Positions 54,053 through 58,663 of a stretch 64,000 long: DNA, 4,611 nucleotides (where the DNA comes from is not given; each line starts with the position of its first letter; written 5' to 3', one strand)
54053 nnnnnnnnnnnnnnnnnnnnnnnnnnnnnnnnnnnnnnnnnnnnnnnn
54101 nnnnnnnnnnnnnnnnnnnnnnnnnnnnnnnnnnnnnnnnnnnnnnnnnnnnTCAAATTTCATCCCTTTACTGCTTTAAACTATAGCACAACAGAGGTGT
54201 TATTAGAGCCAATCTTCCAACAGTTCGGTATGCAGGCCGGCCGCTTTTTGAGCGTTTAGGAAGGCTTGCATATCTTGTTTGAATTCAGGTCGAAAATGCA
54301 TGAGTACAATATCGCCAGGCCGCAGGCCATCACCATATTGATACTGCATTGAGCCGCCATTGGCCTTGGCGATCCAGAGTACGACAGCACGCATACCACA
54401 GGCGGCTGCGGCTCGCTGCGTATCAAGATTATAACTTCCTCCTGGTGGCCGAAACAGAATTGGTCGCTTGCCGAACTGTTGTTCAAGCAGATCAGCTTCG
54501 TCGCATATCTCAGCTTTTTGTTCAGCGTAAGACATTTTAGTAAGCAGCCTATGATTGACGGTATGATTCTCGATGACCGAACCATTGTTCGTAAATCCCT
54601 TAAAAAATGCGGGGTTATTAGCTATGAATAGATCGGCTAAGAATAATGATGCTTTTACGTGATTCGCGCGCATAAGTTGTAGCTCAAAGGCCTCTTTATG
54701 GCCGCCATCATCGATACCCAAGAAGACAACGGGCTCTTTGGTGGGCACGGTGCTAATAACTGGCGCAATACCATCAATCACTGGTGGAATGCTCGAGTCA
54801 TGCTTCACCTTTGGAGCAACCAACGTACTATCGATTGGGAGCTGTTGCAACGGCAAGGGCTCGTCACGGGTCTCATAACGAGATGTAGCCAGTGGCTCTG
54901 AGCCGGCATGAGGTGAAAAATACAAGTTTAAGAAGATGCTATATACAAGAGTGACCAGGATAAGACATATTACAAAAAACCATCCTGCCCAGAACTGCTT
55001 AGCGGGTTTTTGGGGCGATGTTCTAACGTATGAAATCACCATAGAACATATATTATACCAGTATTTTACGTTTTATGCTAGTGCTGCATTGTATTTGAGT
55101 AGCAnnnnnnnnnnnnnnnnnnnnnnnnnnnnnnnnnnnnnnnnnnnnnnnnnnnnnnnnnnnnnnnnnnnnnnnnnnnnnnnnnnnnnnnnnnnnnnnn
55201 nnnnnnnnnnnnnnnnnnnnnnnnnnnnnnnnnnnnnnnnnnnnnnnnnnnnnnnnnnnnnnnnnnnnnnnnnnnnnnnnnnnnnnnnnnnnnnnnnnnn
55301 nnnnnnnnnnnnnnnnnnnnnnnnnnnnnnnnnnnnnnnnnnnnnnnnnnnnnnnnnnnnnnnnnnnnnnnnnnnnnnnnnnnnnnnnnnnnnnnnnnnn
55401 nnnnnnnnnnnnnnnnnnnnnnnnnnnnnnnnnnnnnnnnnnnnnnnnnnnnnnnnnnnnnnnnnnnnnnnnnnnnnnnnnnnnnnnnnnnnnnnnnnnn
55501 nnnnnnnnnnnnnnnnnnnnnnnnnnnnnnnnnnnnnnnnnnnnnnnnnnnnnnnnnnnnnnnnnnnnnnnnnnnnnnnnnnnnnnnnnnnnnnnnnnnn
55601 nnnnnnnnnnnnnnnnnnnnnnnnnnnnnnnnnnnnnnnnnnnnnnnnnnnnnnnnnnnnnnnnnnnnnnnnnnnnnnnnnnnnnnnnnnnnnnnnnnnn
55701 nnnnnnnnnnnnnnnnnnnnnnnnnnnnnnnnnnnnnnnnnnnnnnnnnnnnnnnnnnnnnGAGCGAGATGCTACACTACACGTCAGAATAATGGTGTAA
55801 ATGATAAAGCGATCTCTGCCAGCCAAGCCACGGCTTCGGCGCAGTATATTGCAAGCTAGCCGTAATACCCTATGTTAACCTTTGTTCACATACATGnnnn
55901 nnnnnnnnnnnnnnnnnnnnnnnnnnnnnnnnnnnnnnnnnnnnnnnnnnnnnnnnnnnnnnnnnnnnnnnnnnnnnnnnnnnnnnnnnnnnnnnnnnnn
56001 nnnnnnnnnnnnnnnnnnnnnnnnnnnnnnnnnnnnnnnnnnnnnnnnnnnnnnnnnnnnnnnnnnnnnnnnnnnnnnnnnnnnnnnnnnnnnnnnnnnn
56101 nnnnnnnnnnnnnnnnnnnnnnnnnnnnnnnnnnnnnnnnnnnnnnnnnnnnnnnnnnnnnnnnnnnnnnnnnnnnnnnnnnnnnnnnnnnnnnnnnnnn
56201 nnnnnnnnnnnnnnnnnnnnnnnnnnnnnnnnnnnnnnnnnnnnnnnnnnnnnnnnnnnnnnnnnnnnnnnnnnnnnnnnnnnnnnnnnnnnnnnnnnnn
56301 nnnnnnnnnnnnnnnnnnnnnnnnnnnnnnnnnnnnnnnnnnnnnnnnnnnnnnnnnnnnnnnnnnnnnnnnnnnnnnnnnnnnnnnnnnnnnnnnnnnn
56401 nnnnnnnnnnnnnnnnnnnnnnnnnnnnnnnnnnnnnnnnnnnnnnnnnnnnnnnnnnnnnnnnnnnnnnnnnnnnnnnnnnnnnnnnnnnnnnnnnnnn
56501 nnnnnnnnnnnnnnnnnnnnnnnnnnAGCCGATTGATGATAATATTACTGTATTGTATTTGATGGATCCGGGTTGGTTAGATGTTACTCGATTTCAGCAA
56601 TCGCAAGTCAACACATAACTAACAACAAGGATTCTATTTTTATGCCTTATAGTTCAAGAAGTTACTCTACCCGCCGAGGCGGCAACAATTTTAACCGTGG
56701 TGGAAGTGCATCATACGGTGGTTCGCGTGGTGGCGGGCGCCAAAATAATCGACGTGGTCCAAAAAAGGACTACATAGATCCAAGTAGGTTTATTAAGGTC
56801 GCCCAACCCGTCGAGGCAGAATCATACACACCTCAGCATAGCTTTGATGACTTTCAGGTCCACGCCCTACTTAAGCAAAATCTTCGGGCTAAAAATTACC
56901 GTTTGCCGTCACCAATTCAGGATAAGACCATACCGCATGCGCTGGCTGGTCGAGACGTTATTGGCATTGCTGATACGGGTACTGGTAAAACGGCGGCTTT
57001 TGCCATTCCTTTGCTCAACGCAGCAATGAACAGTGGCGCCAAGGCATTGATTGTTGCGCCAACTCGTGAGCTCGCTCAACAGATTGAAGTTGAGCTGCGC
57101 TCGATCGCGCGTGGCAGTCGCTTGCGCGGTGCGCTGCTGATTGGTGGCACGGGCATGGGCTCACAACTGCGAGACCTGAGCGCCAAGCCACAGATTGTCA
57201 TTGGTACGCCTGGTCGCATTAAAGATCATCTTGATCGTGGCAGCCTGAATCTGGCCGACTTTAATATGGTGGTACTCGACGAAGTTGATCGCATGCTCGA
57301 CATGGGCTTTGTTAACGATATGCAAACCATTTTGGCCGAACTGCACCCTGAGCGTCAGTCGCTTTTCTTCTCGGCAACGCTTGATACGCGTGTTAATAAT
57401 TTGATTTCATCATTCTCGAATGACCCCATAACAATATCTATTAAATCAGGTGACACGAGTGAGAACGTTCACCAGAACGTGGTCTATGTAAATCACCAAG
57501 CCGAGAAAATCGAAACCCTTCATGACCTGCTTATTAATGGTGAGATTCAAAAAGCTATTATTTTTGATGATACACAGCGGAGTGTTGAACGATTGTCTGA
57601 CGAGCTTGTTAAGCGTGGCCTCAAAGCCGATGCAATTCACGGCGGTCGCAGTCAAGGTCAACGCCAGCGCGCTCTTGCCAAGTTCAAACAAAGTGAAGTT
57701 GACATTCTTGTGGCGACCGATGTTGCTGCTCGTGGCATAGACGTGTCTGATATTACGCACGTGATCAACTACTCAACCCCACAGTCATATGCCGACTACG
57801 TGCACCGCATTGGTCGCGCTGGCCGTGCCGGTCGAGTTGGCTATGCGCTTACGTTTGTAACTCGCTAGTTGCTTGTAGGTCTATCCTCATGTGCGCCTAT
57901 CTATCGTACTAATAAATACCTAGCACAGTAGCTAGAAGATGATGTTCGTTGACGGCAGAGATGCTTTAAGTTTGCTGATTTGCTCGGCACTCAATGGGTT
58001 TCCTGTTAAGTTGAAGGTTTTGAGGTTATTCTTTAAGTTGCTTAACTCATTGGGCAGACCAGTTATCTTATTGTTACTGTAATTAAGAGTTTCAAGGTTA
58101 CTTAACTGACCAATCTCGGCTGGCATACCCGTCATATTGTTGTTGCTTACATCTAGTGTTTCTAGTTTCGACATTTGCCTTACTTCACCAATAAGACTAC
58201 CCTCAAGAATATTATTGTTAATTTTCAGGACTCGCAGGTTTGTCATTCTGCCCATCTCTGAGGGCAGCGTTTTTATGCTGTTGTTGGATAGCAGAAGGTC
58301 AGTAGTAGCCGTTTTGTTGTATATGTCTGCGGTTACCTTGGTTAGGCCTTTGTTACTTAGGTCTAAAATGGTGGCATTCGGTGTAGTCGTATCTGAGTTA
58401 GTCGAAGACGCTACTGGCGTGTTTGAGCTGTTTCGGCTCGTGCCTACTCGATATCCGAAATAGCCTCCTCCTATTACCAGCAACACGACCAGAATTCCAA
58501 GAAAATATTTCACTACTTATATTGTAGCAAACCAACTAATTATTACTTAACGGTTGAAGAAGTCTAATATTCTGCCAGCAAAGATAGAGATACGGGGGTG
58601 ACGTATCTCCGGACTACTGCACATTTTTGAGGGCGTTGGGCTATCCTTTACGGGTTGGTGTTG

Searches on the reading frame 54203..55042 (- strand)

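Call 3: search_protein_families(library=pfam, proteins=[window:54203-55042:-], max_evalue=0.01)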
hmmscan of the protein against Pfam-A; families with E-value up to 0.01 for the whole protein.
window:54203-55042:- (279 aa): 1 family
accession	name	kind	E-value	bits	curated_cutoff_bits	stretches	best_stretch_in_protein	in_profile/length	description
PF01522.26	Polysacc_deac_1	-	6.3e-23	81.5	23.1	1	100-220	3-124/124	Polysaccharide deacetylase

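Call 4: search_protein_families(library=ncbifam, proteins=[window:54203-55042:-], max_evalue=0.01)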
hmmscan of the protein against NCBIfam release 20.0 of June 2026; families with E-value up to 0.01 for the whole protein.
window:54203-55042:- (279 aa): 8 families
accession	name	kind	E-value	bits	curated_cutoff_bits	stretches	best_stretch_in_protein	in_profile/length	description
TIGR02764.1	spore_ybaN_pdaB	equivalog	7.4e-16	58.5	237.4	1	101-260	3-169/191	polysaccharide deacetylase family sporulation protein PdaB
TIGR02873.1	spore_ylxY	hypoth_equivalog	1e-14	54.5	391.5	1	93-273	75-261/268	probable sporulation protein, polysaccharide deacetylase family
TIGR02884.1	spore_pdaA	equivalog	1.8e-13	50.8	298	1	101-225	34-161/224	delta-lactam-biosynthetic de-N-acetylase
NF045820.1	PgAcgDacpgdA_Strep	equivalog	2.7e-12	46.2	800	1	104-209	268-375/463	peptidoglycan-N-acetylglucosamine deacetylase PgdA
NF045821.1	PgAcgDacpgdA1_Bac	equivalog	7.9e-10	38.1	400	1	106-210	90-196/282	peptidoglycan-N-acetylglucosamine deacetylase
TIGR04243.1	nodulat_NodB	equivalog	2.9e-09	36.7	240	1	106-249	4-155/197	chitooligosaccharide deacetylase NodB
NF045822.1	PgAcgDacpgdA2_Bac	equivalog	5.4e-06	25.9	400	1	105-204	71-171/274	peptidoglycan-N-acetylglucosamine deacetylase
TIGR03006.1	pepcterm_polyde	equivalog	0.0017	17.5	276.2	1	121-205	40-124/272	XrtA system polysaccharide deacetylase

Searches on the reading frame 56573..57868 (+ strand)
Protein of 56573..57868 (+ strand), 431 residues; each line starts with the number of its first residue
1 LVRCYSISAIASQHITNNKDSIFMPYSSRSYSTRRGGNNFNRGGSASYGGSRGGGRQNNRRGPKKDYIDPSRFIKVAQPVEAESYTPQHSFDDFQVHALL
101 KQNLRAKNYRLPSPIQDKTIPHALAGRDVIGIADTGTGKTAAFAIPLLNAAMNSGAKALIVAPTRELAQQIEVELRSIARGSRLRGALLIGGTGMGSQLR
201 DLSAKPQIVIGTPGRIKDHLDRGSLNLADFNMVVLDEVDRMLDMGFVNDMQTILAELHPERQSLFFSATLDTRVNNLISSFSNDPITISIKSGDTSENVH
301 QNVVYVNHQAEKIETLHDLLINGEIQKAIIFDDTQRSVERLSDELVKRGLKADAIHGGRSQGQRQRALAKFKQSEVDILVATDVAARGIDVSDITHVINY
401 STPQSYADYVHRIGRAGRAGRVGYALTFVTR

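Call 14: search_protein_families(library=pfam, proteins=[window:56573-57868:+], max_evalue=0.001)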
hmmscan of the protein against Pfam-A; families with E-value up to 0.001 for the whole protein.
window:56573-57868:+ (431 aa): 3 families
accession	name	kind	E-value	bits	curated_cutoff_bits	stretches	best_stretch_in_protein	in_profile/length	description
PF00270.35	DEAD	-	1.3e-48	165.3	26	1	113-275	1-165/167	DEAD/DEAH box helicase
PF00271.37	Helicase_C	-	3.5e-33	114.6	23.5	1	311-420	1-110/110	Helicase conserved C-terminal domain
PF04851.21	ResIII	-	5.1e-09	36.7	22.5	1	133-270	30-162/164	Type III restriction enzyme, res subunit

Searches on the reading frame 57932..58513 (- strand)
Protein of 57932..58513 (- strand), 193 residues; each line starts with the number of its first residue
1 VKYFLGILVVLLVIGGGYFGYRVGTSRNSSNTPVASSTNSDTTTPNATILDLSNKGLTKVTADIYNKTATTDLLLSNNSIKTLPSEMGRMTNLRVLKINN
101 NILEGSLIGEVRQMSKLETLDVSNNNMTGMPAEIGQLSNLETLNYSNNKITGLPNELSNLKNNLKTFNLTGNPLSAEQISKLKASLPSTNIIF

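Call 14: search_protein_families(library=pfam, proteins=[window:57932-58513:-], max_evalue=0.001)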
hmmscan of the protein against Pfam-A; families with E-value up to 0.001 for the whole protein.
window:57932-58513:- (193 aa): 5 families
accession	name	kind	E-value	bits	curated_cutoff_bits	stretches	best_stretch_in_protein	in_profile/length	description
PF12799.13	LRR_4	-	9.1e-14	51.6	27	3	139-182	2-42/44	Leucine Rich repeats (2 copies)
PF13855.12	LRR_8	-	9.5e-13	48.2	27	2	116-174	2-61/61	Leucine rich repeat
PF00560.39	LRR_1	-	1.3e-12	45.7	20.6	0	139-160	1-23/23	Leucine Rich Repeat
PF23598.1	LRR_14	-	1.9e-10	40.5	40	2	109-164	64-119/353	Leucine-rich repeat region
PF23211.1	LRR_LRWD1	-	5e-06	26.8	28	0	113-176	40-100/190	Leucine-rich repeat and WD repeat-containing protein 1, LRR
